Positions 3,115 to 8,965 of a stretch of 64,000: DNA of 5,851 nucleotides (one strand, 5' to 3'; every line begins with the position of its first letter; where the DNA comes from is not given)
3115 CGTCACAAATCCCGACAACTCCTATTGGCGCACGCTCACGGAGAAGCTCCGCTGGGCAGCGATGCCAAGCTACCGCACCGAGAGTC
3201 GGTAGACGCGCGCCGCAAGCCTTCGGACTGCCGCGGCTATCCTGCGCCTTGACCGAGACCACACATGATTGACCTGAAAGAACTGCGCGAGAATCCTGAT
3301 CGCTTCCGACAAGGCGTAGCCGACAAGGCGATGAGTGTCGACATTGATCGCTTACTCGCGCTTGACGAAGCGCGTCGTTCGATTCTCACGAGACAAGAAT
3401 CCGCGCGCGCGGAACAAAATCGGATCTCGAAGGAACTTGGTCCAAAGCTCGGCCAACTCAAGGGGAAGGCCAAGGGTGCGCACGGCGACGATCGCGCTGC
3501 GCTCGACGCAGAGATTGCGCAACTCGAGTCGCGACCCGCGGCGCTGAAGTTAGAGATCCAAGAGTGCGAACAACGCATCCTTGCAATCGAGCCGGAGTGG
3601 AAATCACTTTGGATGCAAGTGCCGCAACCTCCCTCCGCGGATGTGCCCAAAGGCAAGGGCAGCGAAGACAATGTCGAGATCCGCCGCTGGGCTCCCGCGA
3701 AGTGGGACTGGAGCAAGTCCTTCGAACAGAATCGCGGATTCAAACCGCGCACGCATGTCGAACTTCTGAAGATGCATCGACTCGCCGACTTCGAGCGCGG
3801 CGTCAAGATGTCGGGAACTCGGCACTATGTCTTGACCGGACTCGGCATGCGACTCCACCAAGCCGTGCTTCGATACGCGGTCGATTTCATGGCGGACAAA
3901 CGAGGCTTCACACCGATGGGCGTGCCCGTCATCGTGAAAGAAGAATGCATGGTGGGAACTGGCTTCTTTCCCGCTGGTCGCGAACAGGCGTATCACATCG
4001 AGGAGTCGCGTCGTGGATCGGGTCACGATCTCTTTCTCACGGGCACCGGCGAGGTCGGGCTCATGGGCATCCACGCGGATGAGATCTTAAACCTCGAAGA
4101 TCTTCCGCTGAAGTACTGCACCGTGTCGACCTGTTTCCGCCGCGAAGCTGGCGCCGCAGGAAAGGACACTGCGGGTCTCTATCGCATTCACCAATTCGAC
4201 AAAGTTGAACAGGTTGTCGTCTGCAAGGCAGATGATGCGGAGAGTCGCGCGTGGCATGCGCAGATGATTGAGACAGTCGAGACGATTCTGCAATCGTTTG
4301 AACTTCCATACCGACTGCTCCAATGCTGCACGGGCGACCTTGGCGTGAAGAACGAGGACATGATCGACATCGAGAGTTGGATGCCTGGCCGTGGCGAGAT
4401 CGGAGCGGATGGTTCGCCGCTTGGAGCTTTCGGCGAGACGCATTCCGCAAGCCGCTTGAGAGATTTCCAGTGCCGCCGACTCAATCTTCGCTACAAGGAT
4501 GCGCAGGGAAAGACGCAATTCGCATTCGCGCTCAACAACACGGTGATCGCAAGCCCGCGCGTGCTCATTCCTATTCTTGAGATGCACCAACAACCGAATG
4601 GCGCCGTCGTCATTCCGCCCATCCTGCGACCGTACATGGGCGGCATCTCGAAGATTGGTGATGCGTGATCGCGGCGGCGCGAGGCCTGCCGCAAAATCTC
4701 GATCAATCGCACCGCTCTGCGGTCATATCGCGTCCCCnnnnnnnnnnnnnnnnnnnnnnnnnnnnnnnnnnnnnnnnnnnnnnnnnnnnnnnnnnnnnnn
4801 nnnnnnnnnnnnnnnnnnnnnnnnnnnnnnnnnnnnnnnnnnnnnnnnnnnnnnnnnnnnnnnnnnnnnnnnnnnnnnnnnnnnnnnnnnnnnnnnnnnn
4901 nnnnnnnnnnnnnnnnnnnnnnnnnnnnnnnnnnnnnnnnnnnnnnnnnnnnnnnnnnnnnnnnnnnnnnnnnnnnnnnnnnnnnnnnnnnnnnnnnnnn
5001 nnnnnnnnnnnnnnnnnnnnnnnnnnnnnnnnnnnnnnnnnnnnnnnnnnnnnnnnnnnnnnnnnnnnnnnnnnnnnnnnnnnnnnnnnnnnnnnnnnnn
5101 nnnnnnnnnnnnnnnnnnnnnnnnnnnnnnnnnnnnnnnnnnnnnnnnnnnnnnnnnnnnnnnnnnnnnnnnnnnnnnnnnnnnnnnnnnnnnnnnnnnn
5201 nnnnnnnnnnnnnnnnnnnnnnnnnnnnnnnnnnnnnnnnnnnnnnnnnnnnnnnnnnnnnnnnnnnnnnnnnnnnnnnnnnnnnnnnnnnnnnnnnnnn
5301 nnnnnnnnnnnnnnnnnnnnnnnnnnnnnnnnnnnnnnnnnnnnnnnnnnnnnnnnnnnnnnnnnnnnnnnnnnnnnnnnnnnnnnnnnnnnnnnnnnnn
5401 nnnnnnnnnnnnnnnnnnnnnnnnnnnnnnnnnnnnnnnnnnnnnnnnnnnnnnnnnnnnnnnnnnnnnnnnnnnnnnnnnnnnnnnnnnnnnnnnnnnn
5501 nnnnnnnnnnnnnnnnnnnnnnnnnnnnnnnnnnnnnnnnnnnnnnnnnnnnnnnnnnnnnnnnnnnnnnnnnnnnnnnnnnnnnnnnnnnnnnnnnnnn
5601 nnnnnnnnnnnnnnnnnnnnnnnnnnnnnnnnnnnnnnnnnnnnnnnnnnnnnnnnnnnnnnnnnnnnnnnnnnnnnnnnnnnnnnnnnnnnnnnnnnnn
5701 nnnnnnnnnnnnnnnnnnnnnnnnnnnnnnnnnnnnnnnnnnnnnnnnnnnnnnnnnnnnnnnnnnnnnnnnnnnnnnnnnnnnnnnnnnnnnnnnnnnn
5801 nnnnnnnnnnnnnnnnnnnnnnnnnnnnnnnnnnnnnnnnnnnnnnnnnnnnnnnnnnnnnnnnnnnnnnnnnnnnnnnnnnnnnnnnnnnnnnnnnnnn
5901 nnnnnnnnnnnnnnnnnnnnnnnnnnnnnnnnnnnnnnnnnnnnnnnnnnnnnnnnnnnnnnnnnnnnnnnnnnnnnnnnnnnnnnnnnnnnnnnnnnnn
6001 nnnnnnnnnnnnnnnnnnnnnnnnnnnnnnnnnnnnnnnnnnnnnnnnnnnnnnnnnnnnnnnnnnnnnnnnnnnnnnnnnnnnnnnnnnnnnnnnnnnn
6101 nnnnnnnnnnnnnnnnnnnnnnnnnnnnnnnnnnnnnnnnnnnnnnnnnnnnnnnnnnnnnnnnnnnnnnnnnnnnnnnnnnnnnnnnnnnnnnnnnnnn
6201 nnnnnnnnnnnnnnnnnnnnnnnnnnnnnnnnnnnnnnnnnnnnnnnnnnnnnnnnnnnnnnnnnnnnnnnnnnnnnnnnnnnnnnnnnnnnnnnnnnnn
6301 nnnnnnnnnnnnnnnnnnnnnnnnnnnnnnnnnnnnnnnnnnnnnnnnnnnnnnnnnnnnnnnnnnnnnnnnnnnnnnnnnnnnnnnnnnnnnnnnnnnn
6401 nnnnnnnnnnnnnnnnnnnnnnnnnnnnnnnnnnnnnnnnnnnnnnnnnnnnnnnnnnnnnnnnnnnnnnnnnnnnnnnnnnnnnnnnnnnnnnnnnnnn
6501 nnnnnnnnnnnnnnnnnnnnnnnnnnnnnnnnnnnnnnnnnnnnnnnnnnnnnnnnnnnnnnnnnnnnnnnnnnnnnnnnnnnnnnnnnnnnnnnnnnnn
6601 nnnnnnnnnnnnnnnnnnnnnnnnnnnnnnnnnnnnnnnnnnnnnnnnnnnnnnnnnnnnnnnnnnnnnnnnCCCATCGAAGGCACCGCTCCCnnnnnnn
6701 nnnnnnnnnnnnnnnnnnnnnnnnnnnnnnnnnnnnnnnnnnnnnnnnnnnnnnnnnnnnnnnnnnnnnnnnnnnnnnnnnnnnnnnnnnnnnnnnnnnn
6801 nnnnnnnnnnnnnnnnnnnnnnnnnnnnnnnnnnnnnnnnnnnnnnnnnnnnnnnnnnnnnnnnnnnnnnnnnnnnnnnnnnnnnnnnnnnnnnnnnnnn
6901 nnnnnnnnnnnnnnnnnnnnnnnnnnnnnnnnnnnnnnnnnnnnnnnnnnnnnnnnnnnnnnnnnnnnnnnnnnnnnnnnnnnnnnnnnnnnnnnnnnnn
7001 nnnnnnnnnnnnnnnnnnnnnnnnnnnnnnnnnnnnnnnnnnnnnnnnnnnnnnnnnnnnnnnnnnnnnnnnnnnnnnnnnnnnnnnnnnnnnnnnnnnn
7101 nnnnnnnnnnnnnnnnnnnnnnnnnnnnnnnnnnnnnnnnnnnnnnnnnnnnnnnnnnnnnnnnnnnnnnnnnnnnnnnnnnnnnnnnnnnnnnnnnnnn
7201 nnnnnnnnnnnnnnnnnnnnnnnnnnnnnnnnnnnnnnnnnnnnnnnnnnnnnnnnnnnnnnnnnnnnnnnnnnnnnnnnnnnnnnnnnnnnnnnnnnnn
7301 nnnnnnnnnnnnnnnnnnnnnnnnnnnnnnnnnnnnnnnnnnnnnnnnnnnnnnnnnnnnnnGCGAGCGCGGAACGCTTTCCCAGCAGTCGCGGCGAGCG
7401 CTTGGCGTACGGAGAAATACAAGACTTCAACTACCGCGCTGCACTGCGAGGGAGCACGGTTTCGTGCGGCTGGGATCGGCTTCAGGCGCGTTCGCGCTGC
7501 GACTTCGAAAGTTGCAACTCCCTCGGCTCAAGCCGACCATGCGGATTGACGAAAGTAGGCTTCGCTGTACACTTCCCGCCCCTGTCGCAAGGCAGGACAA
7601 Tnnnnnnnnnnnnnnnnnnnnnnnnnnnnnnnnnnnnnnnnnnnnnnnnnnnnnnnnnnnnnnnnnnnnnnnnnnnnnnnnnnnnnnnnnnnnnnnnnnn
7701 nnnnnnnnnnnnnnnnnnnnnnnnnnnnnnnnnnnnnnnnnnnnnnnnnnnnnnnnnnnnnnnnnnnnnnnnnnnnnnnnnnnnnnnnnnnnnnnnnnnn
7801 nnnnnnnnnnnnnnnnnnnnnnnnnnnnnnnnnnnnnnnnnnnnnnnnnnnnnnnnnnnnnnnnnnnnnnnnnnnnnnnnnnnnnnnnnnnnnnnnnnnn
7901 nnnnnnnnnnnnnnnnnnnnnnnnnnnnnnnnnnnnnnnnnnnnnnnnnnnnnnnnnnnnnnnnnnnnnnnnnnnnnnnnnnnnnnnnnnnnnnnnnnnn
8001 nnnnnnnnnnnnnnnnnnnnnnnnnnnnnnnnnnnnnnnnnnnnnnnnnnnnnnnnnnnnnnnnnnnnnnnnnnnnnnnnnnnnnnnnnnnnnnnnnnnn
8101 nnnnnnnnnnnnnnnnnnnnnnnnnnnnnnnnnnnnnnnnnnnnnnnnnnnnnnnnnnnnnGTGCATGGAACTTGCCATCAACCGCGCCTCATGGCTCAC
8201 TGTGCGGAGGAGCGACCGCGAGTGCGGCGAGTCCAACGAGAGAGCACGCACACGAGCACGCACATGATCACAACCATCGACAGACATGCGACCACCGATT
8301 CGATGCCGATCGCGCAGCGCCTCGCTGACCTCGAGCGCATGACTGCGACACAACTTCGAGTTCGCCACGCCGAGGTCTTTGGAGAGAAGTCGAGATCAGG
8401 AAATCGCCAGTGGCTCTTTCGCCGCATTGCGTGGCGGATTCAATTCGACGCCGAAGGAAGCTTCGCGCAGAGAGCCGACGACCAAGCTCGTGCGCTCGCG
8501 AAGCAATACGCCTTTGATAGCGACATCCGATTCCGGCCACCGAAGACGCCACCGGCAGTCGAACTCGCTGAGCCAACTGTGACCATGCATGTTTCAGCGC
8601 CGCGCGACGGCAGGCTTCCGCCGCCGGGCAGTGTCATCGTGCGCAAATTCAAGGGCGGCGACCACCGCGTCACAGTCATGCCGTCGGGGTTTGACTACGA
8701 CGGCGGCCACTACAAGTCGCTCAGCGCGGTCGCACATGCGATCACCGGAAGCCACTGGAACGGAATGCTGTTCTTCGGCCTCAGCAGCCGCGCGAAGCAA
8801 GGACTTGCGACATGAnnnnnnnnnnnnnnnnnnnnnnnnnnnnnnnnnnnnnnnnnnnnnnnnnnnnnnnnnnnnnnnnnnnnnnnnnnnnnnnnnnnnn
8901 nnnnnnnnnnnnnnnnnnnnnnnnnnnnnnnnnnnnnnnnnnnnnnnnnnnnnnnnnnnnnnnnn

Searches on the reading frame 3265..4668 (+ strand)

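Call 14: search_protein_families(library=phrogs, proteins=[window:3265-4668:+], max_evalue=0.001)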
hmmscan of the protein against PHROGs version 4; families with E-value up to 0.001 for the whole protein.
window:3265-4668:+ (467 aa): 2 families
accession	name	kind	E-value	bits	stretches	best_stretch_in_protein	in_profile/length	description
phrog_16140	-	unknown function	4.6e-113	379.1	1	1-465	1-424/426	-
phrog_4806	-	DNA, RNA and nucleotide metabolism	8.9e-12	46.1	1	196-442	4-189/190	histidyl tRNA synthetase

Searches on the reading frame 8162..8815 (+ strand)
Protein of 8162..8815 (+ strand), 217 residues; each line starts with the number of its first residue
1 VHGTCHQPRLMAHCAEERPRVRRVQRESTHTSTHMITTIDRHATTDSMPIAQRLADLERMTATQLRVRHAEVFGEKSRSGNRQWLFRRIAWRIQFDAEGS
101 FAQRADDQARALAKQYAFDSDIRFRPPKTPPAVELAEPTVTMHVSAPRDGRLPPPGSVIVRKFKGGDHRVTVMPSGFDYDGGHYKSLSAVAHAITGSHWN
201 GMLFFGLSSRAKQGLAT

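Call 16: search_protein_families(library=pfam, proteins=[window:8162-8815:+], max_evalue=0.001)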
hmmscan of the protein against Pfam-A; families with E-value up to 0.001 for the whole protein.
window:8162-8815:+ (217 aa): 1 family
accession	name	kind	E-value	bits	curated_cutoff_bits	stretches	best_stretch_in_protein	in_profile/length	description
PF11149.13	DUF2924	-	6.5e-39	133.8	31.2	1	52-207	2-134/135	Protein of unknown function (DUF2924)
